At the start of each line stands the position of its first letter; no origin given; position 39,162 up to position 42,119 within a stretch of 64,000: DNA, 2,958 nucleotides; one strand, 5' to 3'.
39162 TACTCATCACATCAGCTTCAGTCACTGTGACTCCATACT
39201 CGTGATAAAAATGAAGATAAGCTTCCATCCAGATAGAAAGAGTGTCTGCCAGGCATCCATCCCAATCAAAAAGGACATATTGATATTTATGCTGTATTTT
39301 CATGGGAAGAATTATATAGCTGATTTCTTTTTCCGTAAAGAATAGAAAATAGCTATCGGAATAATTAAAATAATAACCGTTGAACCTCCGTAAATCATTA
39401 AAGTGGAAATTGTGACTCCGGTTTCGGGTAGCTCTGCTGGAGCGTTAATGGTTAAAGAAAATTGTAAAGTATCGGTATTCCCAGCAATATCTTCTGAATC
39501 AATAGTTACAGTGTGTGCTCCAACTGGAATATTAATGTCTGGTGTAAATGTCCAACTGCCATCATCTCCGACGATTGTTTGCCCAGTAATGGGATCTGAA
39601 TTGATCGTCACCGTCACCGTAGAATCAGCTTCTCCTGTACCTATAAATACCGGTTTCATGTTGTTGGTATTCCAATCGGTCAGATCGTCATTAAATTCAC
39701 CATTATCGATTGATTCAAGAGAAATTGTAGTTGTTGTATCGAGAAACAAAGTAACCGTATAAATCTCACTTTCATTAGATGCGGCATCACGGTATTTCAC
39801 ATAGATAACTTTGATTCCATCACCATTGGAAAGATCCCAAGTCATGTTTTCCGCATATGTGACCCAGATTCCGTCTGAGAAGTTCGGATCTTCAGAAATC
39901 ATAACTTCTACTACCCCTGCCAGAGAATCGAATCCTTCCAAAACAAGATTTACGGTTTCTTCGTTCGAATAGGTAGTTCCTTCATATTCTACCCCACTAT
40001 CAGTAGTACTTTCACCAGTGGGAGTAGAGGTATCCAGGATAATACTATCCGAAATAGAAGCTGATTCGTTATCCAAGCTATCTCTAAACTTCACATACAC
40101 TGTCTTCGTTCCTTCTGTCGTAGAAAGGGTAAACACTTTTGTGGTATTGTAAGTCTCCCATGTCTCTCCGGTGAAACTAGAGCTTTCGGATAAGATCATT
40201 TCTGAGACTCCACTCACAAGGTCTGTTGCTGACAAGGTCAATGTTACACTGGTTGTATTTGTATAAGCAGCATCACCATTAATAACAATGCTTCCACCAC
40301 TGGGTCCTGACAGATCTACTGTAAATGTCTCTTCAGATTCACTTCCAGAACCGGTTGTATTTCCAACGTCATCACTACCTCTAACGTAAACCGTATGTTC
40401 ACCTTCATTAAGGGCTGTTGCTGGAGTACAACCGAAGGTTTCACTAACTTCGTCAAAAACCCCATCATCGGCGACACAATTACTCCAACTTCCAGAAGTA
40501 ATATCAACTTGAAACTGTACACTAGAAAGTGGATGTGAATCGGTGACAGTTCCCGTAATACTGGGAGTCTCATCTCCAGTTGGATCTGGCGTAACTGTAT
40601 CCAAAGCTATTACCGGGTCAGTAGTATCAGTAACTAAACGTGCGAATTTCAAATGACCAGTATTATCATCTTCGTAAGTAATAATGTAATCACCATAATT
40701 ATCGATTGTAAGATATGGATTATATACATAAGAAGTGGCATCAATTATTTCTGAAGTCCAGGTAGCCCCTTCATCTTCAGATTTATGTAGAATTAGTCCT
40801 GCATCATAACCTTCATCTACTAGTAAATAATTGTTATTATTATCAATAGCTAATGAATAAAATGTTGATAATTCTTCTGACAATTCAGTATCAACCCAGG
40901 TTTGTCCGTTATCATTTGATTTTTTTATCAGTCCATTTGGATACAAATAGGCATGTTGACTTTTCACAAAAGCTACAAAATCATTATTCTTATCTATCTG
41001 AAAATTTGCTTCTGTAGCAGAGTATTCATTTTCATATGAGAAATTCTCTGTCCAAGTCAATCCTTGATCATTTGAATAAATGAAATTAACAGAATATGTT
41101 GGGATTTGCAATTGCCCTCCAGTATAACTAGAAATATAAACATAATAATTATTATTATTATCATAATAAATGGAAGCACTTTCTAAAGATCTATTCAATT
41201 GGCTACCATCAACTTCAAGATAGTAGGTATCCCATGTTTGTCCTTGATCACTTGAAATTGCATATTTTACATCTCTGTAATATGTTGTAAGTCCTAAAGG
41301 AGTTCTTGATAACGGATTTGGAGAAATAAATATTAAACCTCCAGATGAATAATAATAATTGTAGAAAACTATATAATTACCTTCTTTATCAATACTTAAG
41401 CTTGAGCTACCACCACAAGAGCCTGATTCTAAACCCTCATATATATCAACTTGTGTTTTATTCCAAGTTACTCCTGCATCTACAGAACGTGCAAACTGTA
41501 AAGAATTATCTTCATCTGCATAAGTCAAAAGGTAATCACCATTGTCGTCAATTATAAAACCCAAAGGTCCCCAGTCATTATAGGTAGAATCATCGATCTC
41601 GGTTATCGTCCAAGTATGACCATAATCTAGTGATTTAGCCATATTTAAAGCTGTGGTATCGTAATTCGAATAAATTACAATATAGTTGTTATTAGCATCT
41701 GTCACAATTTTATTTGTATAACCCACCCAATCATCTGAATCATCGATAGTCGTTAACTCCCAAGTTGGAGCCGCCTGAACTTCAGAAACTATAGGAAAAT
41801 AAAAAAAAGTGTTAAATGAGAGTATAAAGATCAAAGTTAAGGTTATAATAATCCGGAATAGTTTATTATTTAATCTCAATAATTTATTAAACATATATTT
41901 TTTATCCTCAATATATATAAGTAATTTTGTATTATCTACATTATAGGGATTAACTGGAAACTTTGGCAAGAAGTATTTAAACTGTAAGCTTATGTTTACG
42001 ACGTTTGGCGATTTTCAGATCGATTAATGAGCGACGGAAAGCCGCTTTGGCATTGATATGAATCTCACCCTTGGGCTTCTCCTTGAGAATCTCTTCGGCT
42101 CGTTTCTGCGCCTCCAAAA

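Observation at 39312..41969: Second LPXTG giant protein: BNR/Asp-box (sialidase-like) propeller on the same C-terminal Ig-Big_5-Big_5-Ig-LPXTG scaffold. Paralogous module shared with the 13297-18300 gene.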

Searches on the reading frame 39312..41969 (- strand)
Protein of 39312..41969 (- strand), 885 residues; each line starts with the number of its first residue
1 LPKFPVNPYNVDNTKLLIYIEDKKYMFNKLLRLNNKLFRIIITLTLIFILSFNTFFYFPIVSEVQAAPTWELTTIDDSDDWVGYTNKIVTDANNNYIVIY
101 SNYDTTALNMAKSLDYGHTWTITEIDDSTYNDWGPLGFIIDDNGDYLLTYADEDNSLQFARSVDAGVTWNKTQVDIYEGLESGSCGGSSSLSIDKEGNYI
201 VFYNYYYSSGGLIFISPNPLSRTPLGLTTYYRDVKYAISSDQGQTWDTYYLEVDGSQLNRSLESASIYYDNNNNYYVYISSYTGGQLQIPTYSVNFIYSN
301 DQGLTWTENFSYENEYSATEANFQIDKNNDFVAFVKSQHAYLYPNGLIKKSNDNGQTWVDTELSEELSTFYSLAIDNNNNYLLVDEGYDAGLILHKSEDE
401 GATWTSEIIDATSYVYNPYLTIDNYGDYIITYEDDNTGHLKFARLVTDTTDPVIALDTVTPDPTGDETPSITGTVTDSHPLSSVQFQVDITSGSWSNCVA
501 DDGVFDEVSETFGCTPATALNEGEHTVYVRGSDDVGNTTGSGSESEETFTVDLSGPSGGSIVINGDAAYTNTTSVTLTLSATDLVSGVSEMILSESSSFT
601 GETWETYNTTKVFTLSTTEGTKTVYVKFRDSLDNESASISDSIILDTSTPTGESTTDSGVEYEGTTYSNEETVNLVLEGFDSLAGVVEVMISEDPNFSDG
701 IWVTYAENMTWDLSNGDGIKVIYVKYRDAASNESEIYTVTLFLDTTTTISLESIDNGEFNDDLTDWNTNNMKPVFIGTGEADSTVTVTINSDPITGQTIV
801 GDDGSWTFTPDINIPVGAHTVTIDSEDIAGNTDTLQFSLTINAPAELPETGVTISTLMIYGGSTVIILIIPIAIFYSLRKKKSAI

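Call 3: search_protein_families(library=pfam, proteins=[window:39312-41969:-], max_evalue=0.1)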
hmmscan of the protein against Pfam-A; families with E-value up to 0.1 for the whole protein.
window:39312-41969:- (885 aa): 7 families
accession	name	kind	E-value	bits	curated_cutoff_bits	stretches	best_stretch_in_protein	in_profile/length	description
PF19077.6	Big_13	-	7.8e-18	65.3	27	2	763-841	19-100/102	Bacterial Ig-like domain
PF13088.12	BNR_2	-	2.5e-10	40.6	31.4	2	235-364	83-204/277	BNR repeat-like domain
PF02012.26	BNR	-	6.5e-06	25.8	27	0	297-307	1-11/12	BNR/Asp-box repeat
PF17936.7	Big_6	-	0.00011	22.8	27.6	1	774-832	16-73/83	Bacterial Ig domain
PF02494.22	HYR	-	0.036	14.8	21.7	1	805-841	45-81/81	HYR domain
PF00746.26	Gram_pos_anchor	-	0.054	13.9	20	0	843-882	5-41/43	LPXTG cell wall anchor motif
PF23638.1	DUF7145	-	0.1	13.1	28.2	0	423-443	29-49/111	Domain of unknown function (DUF7145)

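Call 4: search_protein_families(library=ncbifam, proteins=[window:39312-41969:-], max_evalue=0.1)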
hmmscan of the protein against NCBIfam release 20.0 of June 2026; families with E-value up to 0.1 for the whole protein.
window:39312-41969:- (885 aa): 6 families
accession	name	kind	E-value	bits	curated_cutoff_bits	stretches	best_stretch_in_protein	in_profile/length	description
NF033510.3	Ca_tandemer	repeat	1.6e-11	44.4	50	2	758-832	18-95/96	Ca2+-stabilized repeat-containing adhesin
NF040520.1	Ig_like_BLP2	equivalog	3.8e-11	41.9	750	1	724-842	486-610/730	Ig-like repeat protein Blp2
NF047446.1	barrel_OmpL47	domain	9.1e-10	38.9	40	2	572-637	2-60/68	OmpL47-type beta-barrel domain-containing protein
NF045728.1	glycosyl_F510_1955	equivalog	1.2e-06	28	175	1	343-406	70-129/246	F510_1955 family glycosylhydrolase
NF012211.1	tand_rpt_95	domain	0.012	15.5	90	1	783-850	27-93/98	tandem-95 repeat protein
TIGR01167.1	LPXTG_anchor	domain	0.025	15.2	15.9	1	846-882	1-33/34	LPXTG cell wall anchor domain-containing protein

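Call 17: find_encoding_contigs(protein=window:39312-41894:-, flank=10000, max_places=6)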
Protein window:39312-41894:- (860 aa): 13 contigs read that carry it; 2 places shown.
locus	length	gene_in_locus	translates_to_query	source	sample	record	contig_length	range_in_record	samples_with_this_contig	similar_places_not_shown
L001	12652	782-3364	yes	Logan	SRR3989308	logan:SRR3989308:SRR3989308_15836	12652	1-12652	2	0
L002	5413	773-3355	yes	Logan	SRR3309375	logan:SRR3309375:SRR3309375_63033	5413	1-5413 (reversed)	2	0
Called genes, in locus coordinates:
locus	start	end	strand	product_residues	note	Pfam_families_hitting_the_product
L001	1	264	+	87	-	?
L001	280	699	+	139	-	PF02823:ATP-synt_DE_N, PF00401:ATP-synt_DE (faint)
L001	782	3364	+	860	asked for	PF13088:BNR_2 (faint), PF02012:BNR (faint), PF19077:Big_13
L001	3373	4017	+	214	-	PF00702:Hydrolase, PF12710:HAD, PF13419:HAD_2, PF13242:Hydrolase_like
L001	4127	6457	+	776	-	PF02190:LON_substr_bdg, PF00004:AAA, PF07728:AAA_5, PF22667:Lon_lid, PF05362:Lon_C, PF13541:ChlI (weak)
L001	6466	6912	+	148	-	PF13302:Acetyltransf_3, PF13673:Acetyltransf_10 (weak), PF00583:Acetyltransf_1, PF13508:Acetyltransf_7, PF08445:FR47 (weak)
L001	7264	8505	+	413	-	PF01595:CNNM, PF00571:CBS, PF03471:CorC_HlyC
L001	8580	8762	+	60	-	-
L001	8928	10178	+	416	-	PF08245:Mur_ligase_M, PF02875:Mur_ligase_C, PF27239:FOL3_C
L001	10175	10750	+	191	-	PF01812:5-FTHF_cyc-lig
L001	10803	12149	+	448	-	PF00464:SHMT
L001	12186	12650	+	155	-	?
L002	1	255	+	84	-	?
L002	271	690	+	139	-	PF02823:ATP-synt_DE_N, PF00401:ATP-synt_DE (faint)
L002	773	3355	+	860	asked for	PF13088:BNR_2 (faint), PF02012:BNR (faint), PF19077:Big_13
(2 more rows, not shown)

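Call 33: list_cluster_members(proteins=[window:39315-41894:-, window:13300-18300:-, window:42415-43809:-, P0001, P0002, P0004, P0005, P0008, P0013, P0006])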
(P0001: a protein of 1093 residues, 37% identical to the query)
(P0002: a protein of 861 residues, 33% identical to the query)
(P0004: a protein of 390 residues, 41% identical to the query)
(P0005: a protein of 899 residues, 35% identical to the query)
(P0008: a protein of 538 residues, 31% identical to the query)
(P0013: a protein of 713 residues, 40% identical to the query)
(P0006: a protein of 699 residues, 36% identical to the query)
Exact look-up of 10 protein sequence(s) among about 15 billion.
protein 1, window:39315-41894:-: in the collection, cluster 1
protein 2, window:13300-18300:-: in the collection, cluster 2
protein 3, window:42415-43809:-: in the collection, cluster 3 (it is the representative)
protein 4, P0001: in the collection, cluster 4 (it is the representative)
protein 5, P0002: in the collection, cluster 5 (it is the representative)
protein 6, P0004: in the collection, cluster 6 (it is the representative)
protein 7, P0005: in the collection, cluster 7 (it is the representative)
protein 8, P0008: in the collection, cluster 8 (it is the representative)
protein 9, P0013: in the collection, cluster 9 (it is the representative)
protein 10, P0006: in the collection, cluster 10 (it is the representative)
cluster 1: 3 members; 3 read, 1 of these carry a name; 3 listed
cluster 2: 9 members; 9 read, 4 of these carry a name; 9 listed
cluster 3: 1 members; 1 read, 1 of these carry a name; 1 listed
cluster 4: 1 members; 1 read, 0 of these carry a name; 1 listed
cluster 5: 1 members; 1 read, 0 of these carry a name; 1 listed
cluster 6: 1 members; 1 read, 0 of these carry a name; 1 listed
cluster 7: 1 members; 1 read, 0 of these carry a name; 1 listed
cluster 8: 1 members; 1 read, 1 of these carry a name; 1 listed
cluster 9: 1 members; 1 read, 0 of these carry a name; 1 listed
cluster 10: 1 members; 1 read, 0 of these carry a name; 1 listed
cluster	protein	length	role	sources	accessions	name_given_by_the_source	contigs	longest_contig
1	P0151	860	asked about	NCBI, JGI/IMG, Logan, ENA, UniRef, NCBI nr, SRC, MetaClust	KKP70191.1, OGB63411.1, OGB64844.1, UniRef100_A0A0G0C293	hypothetical protein A2X44_00590 [candidate division CPR3 bacterium GWF2_35_18] | Ig-like protein domain-containing surface protein n=1 Tax=candidate division CPR3 ... | MAG: Ig-like protein domain-containing surface protein [candidate division CPR3 bacterium ...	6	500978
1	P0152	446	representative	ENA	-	-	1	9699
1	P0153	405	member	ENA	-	-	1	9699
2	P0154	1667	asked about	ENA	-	-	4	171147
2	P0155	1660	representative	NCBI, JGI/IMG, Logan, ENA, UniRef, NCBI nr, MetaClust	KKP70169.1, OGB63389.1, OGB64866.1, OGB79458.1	hypothetical protein A2X44_00475 [candidate division CPR3 bacterium GWF2_35_18] | Laminin G, sub domain 2 n=1 Tax=candidate division CPR3 bacterium GW2011_GWF2_35_18 ... | MAG: Laminin G, sub domain 2 [candidate division CPR3 bacterium GW2011_GWF2_35_18]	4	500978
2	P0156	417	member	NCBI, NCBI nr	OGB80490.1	hypothetical protein A2011_00525 [candidate division CPR3 bacterium GWE2_35_7] | MAG: hypothetical protein A2011_00525 [candidate division CPR3 bacterium GWE2_35_7]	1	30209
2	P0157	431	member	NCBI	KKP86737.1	MAG: S-layer domain protein, partial [candidate division CPR3 bacterium GW2011_GWE2_35_7]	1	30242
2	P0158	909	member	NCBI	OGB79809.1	hypothetical protein A2011_01830, partial [candidate division CPR3 bacterium GWE2_35_7]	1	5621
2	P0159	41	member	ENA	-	-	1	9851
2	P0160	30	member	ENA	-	-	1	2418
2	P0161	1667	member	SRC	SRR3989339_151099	-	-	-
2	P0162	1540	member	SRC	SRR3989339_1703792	-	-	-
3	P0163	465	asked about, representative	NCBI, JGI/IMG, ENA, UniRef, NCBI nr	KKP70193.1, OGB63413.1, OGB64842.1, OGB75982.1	F0F1 ATP synthase subunit beta [candidate division CPR3 bacterium GWF2_35_18] | ATP synthase subunit beta n=1 Tax=candidate division CPR3 bacterium GW2011_GWF2_35_18 ... | MAG: ATP synthase subunit beta [candidate division CPR3 bacterium GW2011_GWF2_35_18]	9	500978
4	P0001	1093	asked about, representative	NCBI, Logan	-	-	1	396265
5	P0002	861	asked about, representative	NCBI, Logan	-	-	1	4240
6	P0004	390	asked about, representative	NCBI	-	-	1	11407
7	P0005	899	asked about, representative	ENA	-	-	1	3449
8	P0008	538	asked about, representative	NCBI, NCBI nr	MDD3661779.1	MAG: sialidase family protein [Candidatus Dojkabacteria bacterium] | sialidase family protein [Candidatus Dojkabacteria bacterium]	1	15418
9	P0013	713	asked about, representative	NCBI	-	-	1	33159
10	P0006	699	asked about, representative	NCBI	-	-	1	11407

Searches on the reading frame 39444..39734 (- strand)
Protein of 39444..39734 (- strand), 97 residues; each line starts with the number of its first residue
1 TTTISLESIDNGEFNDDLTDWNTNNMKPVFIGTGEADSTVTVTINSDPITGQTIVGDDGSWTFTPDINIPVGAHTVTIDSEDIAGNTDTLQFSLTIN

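Call 31: search_protein_families(library=pfam, proteins=[window:39444-39734:-], max_evalue=10)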
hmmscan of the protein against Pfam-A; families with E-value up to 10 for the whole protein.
seq(97 aa): 9 families
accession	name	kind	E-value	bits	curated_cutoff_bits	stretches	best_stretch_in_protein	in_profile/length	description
PF19077.6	Big_13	-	4.9e-16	59.5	27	1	17-96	18-100/102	Bacterial Ig-like domain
PF17936.7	Big_6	-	1.3e-06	29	27.6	1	27-87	14-73/83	Bacterial Ig domain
PF17892.7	Cadherin_5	-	0.0014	18.9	26.5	1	40-97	41-98/98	Cadherin-like domain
PF02494.22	HYR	-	0.0016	19.2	21.7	1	58-96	43-81/81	HYR domain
PF17963.7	Big_9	-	0.0023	19.2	23.6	1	37-95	31-89/89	Bacterial Ig domain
PF12733.13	Cadherin-like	-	0.004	18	24.2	1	35-96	35-86/89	Cadherin-like beta sandwich domain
PF09136.16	Glucodextran_B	-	0.0064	16.8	27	1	23-95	13-80/83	Glucodextranase, domain B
PF19076.6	CshA_repeat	-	0.0072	17.4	27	1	17-94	28-101/103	Surface adhesin CshA repetitive domain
PF13620.12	CarboxypepD_reg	-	0.044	14.6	32.3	1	37-84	16-60/82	Carboxypeptidase regulatory-like domain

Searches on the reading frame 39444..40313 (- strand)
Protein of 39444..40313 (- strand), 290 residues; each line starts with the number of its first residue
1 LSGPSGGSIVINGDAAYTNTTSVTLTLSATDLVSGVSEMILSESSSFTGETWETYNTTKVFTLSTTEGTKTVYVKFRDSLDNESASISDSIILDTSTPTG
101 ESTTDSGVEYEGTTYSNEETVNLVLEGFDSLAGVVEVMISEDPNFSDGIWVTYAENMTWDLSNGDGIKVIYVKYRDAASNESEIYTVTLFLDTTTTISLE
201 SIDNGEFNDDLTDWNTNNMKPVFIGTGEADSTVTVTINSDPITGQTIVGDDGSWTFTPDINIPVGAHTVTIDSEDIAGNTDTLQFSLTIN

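Call 43: find_related_loci(query=A2, collection=genome_contigs, flank=6000)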
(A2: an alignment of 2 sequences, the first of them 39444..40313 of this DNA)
Query A2 (290 aa) in genome_contigs; peptide patterns used: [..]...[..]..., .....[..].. (x = any residue, [..] = any of these).
141 stretches matched a pattern; 22 encode a relative of the query (tblastn E <= 1e-3); 22 distinct loci.
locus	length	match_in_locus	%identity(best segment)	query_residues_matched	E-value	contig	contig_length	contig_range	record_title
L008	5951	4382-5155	40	3-280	3e-51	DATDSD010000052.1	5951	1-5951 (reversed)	MAG TPA_asm: Patescibacteria group bacterium isolate SMAG_U7994 k141_6525, whole genome shotgun sequence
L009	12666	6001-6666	37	7-289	5e-37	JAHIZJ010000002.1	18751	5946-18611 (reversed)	MAG: Patescibacteria group bacterium isolate Modern_marine.mb.172 Modern_marine.mb.172_k141_23663, whole genome shotgun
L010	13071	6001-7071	31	1-288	9e-34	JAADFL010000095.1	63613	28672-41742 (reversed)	MAG: Deltaproteobacteria bacterium isolate M_MaxBin.025 contig-127_2846, whole genome shotgun sequence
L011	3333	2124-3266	37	4-215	4e-31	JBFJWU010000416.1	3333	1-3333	MAG: bacterium isolate Mix_sand19.2022.05.G.30 k141_2245676_length_3333_cov_9.0000, whole genome shotgun sequence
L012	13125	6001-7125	40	2-203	3e-27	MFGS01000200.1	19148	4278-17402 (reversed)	MAG: Candidatus Firestonebacteria bacterium RIFOXYA2_FULL_40_8 rifoxya2_full_scaffold_994, whole genome shotgun sequence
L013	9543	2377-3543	41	4-206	4e-26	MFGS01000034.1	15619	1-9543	MAG: Candidatus Firestonebacteria bacterium RIFOXYA2_FULL_40_8 rifoxya2_full_scaffold_1662, whole genome shotgun sequenc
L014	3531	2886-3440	38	4-279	4e-23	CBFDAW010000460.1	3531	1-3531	MAG TPA_asm: uncultured Thermoplasmata archaeon isolate SRR26215686_concoct_192 genome assembly, contig: ERZ25073477.352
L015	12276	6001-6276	48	7-98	7e-20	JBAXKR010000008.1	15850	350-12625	MAG: bacterium isolate ELA406 MAG406_8, whole genome shotgun sequence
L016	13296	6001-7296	30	4-280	4e-19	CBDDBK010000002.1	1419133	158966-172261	MAG: Flammeovirgaceae bacterium isolate 64983b94-c568-469d-9709-3c72167d8e3b genome assembly, contig: contig_2, whole ge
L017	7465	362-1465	34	4-211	2e-18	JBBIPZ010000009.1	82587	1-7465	MAG: Deltaproteobacteria bacterium isolate SIS170217_bin_314 NODE_384_length_82587_cov_23.231316, whole genome shotgun s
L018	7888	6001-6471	38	1-186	3e-17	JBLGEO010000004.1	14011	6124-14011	MAG: Candidatus Dojkabacteria bacterium isolate cluster3_bin.91 cluster3_bin.91_NODE_17650, whole genome shotgun sequenc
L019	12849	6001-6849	34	2-206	7e-17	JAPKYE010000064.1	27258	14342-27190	MAG: Methanobacteriota archaeon isolate LacPavin_0920_SED4_MAG_39_12 LacPavin_0920_SED4_scaffold_1199604, whole genome s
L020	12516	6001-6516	35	4-290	8e-16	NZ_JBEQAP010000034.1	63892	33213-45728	MAG: Cohnella sp. isolate 03V1_S199.semibin_refined.110_sub NODE_393_length_63892_cov_2.828323, whole genome shotgun seq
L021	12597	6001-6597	29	4-208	1e-14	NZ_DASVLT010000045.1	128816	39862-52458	MAG: Bdellovibrio sp. isolate SMAG_U3081 k141_289136, whole genome shotgun sequence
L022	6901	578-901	38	9-123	2e-14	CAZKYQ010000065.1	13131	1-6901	MAG TPA_asm: uncultured Ignavibacteria bacterium isolate binchicken_co275_126 genome assembly, contig: NODE_6961_length_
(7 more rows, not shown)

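Call 44: find_homologous_proteins(query=A2, max_evalue=1e-8)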
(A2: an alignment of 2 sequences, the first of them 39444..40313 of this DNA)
Query A2 (2 sequences) (290 aa, profile of the alignment): 544 proteins with E <= 1e-8 among 8000 candidates; the best 120 are listed.
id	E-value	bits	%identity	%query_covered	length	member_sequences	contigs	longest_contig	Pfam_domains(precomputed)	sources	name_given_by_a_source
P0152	2.4e-164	564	100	100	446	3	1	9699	PF19077.7,PF17936.8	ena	-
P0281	9.6e-109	381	45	63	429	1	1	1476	PF19077.7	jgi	jgi:hypothetical protein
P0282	1.8e-102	361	45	68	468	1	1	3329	PF24893.1,PF19077.7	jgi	jgi:hypothetical protein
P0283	3.3e-92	327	42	77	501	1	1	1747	PF17957.8,PF24893.1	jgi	-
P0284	3.3e-88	314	39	64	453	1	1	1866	PF12245.15,PF08198.18,PF19077.7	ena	-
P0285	8.1e-88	313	45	99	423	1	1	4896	PF19077.7,PF17936.8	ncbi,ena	-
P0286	9.3e-83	296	36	66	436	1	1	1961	PF17957.8,PF24893.1,PF19077.7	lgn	-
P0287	9.7e-81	289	42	66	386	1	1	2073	PF17957.8,PF24893.1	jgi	-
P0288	2.6e-78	281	43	98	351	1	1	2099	PF19077.7,PF17936.8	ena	-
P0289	4.8e-78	281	39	63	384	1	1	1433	PF17957.8,PF24893.1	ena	-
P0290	6.2e-78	280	31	97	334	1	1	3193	PF24893.1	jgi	jgi:hypothetical protein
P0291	5.9e-76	274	44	70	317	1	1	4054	PF17957.8,PF24893.1,PF19077.7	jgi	jgi:hypothetical protein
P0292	5.3e-75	271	37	70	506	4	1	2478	PF17957.8,PF26114.1,PF19077.7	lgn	-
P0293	3.3e-74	268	45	64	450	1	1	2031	PF24893.1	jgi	jgi:hypothetical protein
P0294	1.3e-73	266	38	65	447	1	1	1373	PF24893.1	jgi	jgi:hypothetical protein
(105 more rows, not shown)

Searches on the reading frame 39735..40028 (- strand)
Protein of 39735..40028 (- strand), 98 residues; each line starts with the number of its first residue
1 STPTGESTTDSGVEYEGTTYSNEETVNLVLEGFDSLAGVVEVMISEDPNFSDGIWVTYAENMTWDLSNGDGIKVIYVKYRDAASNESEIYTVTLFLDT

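Call 31: search_protein_families(library=pfam, proteins=[window:39735-40028:-], max_evalue=10)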
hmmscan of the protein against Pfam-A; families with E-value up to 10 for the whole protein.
seq(98 aa): 2 families
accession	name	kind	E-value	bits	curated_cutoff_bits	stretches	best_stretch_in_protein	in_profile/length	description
PF19077.6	Big_13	-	0.036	15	27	1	7-98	11-102/102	Bacterial Ig-like domain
PF09299.17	Mu-transpos_C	-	0.17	12.3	21.7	1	8-61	12-56/61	Mu transposase, C-terminal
